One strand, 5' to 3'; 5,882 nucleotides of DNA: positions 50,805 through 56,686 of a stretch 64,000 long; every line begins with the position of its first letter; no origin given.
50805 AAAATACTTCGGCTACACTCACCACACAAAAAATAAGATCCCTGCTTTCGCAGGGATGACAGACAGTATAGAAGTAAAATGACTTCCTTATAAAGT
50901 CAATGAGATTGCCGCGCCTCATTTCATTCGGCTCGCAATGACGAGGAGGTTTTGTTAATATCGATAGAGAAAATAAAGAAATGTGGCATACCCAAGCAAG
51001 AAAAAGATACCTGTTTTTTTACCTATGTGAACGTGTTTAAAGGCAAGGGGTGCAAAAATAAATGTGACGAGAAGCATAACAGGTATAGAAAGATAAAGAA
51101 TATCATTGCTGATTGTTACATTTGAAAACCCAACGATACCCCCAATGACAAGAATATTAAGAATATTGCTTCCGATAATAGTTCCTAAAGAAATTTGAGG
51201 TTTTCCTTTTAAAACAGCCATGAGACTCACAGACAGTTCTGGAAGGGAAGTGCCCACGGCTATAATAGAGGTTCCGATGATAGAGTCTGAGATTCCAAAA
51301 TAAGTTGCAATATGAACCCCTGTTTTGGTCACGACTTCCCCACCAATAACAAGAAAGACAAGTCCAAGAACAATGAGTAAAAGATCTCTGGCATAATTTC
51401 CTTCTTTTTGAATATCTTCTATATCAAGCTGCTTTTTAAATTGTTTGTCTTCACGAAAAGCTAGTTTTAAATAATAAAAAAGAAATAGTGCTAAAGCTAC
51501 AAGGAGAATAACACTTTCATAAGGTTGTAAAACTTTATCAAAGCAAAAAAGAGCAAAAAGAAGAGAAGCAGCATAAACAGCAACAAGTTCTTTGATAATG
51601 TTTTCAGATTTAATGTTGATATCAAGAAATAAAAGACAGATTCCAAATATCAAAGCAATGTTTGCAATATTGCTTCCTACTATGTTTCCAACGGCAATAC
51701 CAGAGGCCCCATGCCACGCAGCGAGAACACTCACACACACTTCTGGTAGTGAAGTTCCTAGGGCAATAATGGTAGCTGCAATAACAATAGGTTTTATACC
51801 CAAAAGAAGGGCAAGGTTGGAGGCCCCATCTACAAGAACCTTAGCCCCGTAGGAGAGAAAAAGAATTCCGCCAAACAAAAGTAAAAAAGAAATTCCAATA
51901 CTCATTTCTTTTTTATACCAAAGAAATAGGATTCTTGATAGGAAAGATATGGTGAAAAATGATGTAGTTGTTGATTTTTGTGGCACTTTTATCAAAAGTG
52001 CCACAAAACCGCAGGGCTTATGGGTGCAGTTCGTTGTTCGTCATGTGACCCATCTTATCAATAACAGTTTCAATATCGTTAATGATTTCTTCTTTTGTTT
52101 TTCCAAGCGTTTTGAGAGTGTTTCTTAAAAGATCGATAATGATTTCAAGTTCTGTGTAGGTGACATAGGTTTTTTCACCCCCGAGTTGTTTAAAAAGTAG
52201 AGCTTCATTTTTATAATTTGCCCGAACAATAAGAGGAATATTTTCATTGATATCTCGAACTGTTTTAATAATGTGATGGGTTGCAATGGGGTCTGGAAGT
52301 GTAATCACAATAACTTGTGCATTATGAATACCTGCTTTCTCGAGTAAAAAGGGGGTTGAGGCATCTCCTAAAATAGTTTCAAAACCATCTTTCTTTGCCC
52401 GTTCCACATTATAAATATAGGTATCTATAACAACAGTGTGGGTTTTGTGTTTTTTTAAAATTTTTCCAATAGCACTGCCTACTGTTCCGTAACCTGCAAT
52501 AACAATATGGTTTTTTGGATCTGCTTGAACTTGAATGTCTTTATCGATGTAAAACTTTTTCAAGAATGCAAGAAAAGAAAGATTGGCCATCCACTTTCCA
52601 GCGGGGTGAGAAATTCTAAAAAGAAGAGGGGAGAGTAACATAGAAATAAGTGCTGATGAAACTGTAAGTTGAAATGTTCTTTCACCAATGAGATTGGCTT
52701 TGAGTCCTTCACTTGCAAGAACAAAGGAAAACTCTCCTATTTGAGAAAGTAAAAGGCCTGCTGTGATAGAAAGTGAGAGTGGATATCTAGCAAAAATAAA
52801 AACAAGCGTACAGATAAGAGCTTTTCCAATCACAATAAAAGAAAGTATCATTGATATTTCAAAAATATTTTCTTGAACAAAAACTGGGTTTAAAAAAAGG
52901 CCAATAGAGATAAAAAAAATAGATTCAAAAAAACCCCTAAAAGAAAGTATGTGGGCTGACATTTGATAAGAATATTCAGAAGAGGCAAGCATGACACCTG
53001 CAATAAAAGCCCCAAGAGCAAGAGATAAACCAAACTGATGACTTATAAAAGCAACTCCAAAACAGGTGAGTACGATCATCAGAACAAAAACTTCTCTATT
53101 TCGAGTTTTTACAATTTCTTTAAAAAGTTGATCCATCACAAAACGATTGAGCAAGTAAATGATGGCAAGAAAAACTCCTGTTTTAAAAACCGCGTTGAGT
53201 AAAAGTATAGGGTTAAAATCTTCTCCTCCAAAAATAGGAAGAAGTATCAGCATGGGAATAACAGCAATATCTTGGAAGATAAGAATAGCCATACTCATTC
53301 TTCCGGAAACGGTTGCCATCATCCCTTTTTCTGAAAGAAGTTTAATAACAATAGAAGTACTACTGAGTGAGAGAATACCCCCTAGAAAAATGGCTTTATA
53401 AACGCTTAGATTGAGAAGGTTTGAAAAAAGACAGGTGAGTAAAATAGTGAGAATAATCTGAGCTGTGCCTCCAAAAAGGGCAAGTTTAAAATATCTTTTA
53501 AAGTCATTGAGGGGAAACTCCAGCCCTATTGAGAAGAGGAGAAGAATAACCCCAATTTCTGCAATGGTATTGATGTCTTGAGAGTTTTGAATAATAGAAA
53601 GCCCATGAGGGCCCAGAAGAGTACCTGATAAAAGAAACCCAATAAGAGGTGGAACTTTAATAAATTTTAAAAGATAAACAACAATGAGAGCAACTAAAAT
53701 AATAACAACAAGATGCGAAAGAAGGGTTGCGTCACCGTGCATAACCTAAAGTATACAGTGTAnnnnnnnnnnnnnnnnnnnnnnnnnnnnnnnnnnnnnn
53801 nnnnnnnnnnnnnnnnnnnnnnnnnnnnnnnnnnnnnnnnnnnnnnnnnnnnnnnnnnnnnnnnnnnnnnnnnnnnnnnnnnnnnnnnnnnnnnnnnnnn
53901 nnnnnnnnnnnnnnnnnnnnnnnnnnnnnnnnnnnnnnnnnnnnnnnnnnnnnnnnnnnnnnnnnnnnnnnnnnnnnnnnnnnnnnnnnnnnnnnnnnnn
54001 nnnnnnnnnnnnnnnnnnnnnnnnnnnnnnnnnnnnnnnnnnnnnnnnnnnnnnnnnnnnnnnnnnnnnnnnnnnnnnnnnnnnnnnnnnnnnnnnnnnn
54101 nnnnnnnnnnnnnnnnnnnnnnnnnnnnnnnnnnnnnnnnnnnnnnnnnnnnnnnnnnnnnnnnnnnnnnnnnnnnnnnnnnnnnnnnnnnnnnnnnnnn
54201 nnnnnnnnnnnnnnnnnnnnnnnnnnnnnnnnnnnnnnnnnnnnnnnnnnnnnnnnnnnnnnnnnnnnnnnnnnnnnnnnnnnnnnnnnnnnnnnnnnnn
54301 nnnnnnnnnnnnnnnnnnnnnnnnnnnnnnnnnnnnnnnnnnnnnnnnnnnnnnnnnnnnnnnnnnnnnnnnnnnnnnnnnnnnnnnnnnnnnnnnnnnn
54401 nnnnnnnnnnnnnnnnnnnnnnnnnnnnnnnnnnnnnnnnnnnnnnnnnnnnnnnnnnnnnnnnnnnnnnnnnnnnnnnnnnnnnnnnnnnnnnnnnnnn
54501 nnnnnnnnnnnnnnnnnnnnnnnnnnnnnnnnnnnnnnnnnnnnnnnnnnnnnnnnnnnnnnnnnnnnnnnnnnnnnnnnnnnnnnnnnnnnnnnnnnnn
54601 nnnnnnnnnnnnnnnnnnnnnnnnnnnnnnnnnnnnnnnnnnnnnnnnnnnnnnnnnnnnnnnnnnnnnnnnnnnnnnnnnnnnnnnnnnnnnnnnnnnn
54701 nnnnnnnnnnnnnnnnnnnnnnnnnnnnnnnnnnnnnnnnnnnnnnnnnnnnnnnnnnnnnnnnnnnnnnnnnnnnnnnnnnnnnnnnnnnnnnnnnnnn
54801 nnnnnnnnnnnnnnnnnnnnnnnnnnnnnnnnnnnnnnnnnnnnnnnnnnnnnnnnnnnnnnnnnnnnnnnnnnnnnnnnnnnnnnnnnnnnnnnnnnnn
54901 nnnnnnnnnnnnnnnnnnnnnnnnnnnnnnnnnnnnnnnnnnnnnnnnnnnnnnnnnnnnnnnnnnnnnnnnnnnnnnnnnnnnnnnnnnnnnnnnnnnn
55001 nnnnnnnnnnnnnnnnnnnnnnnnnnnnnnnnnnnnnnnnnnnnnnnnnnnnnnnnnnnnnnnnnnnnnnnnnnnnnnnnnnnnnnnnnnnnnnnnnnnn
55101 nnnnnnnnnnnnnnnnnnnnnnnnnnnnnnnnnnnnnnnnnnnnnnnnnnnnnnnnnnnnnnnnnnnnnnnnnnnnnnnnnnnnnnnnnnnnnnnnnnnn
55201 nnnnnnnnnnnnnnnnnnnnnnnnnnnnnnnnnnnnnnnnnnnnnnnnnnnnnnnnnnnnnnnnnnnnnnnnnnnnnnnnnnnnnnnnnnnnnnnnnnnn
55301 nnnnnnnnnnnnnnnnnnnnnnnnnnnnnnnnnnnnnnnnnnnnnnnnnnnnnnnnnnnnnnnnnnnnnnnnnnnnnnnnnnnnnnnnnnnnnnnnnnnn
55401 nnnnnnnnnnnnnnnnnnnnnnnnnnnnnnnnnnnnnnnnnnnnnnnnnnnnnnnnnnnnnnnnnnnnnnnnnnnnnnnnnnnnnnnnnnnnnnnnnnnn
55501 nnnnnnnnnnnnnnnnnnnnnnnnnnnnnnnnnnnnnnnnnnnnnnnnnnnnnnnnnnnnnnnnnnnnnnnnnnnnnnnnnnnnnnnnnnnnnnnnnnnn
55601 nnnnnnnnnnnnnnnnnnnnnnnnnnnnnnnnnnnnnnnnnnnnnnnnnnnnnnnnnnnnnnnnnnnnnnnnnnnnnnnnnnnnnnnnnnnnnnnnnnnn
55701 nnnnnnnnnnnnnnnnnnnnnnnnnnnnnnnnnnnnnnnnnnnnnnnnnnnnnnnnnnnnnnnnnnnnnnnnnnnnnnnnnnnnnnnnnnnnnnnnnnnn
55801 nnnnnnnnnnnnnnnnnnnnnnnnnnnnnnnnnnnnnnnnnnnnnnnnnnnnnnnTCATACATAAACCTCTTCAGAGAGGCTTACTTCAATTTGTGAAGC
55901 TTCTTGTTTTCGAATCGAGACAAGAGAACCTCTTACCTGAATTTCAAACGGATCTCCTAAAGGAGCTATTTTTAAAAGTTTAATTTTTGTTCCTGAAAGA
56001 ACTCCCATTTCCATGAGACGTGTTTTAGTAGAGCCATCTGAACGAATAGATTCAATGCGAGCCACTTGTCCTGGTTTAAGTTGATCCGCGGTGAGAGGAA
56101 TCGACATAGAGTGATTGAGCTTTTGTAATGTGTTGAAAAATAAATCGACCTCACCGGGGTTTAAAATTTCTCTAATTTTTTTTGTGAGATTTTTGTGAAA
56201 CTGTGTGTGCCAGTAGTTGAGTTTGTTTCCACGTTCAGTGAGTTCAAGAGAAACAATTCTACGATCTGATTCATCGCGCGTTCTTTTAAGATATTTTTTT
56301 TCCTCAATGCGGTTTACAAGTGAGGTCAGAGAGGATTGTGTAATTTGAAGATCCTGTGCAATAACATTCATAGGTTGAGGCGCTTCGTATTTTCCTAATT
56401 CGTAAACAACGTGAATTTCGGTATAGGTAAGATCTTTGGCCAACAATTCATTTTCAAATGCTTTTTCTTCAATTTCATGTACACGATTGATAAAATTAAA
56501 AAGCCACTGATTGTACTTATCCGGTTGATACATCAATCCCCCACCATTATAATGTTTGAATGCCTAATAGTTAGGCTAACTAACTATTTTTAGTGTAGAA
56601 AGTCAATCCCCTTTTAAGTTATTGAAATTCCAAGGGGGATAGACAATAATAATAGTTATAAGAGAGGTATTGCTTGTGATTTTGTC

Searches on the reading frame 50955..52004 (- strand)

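Call 77: search_protein_families(library=pfam, proteins=[window:50955-52004:-], max_evalue=0.000001)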
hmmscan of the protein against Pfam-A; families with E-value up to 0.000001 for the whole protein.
window:50955-52004:- (349 aa): 1 family
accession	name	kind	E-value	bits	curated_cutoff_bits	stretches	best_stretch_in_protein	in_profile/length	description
PF01699.29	Na_Ca_ex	-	1.3e-54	184.7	24.9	2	208-347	3-150/151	Sodium/calcium exchanger protein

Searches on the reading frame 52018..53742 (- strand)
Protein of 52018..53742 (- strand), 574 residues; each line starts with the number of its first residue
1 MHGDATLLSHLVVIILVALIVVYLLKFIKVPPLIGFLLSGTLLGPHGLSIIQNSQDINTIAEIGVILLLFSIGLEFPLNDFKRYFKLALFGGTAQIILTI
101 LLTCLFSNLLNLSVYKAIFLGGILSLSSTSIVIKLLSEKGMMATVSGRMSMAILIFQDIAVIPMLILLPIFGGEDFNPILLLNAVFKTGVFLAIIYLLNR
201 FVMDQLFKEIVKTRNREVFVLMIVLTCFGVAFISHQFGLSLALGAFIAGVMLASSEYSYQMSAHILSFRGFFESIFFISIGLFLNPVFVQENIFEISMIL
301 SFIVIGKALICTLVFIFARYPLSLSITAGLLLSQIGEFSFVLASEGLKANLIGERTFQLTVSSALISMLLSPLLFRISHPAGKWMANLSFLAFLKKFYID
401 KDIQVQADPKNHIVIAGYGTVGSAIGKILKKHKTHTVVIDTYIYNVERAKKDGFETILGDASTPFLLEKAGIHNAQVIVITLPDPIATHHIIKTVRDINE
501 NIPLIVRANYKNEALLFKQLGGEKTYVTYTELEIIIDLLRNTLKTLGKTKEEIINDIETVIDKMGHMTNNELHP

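Call 77: search_protein_families(library=pfam, proteins=[window:52018-53742:-], max_evalue=0.000001)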
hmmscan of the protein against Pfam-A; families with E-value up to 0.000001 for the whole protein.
window:52018-53742:- (574 aa): 2 families
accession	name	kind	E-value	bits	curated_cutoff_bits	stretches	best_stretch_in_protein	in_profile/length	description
PF00999.27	Na_H_Exchanger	-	6.7e-59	200.1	26.2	1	15-375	1-374/375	Sodium/hydrogen exchanger, transmembrane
PF02254.24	TrkA_N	-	6.7e-23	81.7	23.8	1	413-521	1-109/116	TrkA-N domain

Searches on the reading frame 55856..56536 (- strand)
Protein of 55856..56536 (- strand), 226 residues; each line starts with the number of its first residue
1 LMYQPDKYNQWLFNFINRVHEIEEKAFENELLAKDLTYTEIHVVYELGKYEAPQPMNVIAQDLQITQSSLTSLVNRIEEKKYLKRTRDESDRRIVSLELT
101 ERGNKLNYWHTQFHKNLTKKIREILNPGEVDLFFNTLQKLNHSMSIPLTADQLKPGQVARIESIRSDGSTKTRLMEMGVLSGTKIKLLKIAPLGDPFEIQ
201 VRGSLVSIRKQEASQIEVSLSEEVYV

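Call 77: search_protein_families(library=pfam, proteins=[window:55856-56536:-], max_evalue=0.000001)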
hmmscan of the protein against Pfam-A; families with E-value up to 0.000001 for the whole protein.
window:55856-56536:- (226 aa): 5 families
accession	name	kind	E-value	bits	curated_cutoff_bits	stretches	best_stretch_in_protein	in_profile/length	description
PF04023.20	FeoA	-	5.9e-21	74.8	23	1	151-219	4-73/74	FeoA domain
PF22381.2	Staph_reg_Sar_Rot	-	3e-10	40.5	27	1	34-106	10-81/85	Transcriptional regulator SarA/Rot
PF12802.13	MarR_2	-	1.7e-09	38.2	27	1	35-94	2-61/61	MarR family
PF01047.28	MarR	-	6.9e-09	35.9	24.6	1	36-95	1-59/59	MarR family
PF13463.12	HTH_27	-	3.2e-07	30.9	22.2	1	36-103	1-68/68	Winged helix DNA-binding domain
